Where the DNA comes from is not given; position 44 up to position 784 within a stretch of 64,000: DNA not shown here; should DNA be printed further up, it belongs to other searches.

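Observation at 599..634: Ambiguous start codon of the MarR-like regulator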

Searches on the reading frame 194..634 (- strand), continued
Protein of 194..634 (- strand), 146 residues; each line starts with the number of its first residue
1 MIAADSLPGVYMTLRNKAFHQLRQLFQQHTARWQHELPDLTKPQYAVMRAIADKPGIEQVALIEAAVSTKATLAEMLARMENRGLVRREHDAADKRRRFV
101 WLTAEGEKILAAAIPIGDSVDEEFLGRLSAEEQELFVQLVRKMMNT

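Call 27: find_encoding_contigs(protein=P0112, flank=700, max_places=1)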
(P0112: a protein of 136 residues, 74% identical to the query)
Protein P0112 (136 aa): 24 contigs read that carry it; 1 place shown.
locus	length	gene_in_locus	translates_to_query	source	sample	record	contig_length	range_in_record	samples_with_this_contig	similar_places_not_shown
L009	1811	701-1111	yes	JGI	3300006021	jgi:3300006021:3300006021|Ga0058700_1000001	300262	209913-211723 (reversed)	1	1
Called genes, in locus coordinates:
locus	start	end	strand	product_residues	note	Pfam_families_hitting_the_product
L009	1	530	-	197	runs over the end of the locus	PF02441:Flavoprotein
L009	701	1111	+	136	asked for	PF01047:MarR, PF12802:MarR_2, PF13463:HTH_27 (weak)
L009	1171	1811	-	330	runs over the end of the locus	PF00140:Sigma70_r1_2, PF04542:Sigma70_r2, PF04539:Sigma70_r3, PF04545:Sigma70_r4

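Call 28: find_encoding_contigs(protein=P0008, flank=700, max_places=1)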
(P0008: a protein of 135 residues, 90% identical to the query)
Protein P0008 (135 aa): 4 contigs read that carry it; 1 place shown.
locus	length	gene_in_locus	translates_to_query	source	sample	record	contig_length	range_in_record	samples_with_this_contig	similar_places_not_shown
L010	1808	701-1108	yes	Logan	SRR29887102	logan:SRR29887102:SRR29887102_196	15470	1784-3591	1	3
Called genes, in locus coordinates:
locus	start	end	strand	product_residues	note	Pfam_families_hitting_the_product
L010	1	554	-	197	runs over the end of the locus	PF02441:Flavoprotein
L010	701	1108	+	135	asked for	PF01047:MarR, PF12802:MarR_2, PF13463:HTH_27 (weak)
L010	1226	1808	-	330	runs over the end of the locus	PF00140:Sigma70_r1_2, PF04542:Sigma70_r2, PF04539:Sigma70_r3, PF04545:Sigma70_r4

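Call 37: find_encoding_contigs(protein=P0109, flank=700, max_places=1)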
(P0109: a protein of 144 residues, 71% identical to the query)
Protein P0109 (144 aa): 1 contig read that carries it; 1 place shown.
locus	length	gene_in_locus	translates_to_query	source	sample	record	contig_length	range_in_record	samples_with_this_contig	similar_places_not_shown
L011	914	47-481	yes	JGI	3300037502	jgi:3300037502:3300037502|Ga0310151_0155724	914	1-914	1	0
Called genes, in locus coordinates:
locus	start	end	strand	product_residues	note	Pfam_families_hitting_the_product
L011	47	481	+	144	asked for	PF12802:MarR_2, PF01047:MarR, PF13463:HTH_27 (weak)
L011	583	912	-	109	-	?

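Call 38: find_encoding_contigs(protein=P0046, flank=700, max_places=1)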
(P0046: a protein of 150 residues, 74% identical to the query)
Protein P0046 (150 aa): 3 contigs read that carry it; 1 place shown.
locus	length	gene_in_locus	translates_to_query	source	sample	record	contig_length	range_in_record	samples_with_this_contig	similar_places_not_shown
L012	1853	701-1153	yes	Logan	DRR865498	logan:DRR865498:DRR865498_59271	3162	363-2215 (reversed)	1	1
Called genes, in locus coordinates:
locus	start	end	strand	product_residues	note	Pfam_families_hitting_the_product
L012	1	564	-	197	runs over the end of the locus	PF02441:Flavoprotein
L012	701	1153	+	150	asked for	PF01047:MarR, PF12802:MarR_2, PF13463:HTH_27 (weak)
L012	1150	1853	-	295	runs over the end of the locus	PF00126:HTH_1, PF03466:LysR_substrate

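Call 39: find_encoding_contigs(protein=P0118, flank=700, max_places=1)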
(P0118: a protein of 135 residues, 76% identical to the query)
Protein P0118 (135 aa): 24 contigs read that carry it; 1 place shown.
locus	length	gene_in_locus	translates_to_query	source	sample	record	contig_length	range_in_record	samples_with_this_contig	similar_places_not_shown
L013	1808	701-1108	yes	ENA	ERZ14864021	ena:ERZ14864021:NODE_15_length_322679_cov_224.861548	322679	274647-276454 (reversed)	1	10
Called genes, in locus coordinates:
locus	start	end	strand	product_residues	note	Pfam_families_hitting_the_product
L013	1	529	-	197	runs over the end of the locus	PF02441:Flavoprotein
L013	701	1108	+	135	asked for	PF01047:MarR, PF12802:MarR_2, PF13463:HTH_27 (weak)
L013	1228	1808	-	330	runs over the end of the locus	PF00140:Sigma70_r1_2, PF04542:Sigma70_r2, PF04539:Sigma70_r3, PF04545:Sigma70_r4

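Call 40: find_encoding_contigs(protein=P0012, flank=700, max_places=1)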
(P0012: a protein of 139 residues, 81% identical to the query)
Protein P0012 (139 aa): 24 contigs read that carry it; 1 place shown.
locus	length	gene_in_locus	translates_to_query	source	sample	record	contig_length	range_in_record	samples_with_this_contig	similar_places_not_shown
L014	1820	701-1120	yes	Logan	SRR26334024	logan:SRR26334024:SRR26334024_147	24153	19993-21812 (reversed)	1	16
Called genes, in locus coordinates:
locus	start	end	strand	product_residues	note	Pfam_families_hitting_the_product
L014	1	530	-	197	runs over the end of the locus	PF02441:Flavoprotein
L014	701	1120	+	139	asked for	PF01047:MarR, PF12802:MarR_2, PF13463:HTH_27 (weak)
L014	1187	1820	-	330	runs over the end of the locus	PF00140:Sigma70_r1_2, PF04542:Sigma70_r2, PF04539:Sigma70_r3, PF04545:Sigma70_r4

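Call 47: list_cluster_members(proteins=[window:197-634:-, window:197-601:-])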
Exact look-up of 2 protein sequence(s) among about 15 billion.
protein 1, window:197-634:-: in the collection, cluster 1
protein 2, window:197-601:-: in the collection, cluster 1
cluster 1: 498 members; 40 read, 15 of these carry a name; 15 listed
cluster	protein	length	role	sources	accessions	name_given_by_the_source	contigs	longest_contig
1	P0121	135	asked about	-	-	MarR family winged helix-turn-helix transcriptional regulator [Escherichia coli] | Transcriptional regulator HosA n=7 Tax=Enterobacteriaceae TaxID=543 RepID=HOSA_ECO57 | MarR family transcriptional regulator [Escherichia coli]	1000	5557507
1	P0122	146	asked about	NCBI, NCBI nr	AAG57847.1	putative regulator [Escherichia coli O157:H7 str. EDL933]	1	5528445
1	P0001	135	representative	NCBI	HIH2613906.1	TPA: MarR family winged helix-turn-helix transcriptional regulator [Shigella dysenteriae]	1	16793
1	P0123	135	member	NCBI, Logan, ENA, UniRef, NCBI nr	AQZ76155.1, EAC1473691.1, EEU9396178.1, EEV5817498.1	MarR family winged helix-turn-helix transcriptional regulator [Escherichia coli] | MarR family winged helix-turn-helix transcriptional regulator n=1 Tax=Escherichia coli ... | MarR family transcriptional regulator [Escherichia coli]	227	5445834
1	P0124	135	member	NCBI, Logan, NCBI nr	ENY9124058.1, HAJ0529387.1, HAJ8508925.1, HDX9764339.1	TPA: MarR family transcriptional regulator [Escherichia coli] | MarR family transcriptional regulator [Escherichia coli]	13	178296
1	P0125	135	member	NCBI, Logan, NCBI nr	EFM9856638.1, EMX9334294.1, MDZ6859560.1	MarR family transcriptional regulator [Escherichia coli]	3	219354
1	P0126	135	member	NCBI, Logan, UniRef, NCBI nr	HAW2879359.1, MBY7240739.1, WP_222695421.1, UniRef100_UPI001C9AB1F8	TPA: MarR family transcriptional regulator [Escherichia coli] | MarR family winged helix-turn-helix transcriptional regulator n=1 Tax=Escherichia coli ... | MarR family transcriptional regulator [Escherichia coli]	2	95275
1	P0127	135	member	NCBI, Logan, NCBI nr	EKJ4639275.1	MarR family transcriptional regulator [Escherichia coli]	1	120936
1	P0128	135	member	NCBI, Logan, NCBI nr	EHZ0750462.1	MarR family transcriptional regulator [Escherichia coli]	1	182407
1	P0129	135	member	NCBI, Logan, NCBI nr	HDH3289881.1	TPA: MarR family transcriptional regulator [Escherichia coli] | MarR family transcriptional regulator [Escherichia coli]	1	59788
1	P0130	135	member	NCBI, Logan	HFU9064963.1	TPA: MarR family winged helix-turn-helix transcriptional regulator [Escherichia coli]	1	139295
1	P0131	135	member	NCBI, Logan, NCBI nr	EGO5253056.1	MarR family transcriptional regulator [Escherichia coli]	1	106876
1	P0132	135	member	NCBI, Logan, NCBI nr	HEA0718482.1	TPA: MarR family transcriptional regulator [Escherichia coli] | MarR family transcriptional regulator [Escherichia coli]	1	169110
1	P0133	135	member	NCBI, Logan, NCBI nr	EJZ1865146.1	MarR family transcriptional regulator [Escherichia coli]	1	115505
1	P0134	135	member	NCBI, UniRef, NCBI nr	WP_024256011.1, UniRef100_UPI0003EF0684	MarR family winged helix-turn-helix transcriptional regulator [Escherichia coli] | MarR family winged helix-turn-helix transcriptional regulator n=1 Tax=Escherichia coli ... | MarR family transcriptional regulator [Escherichia coli]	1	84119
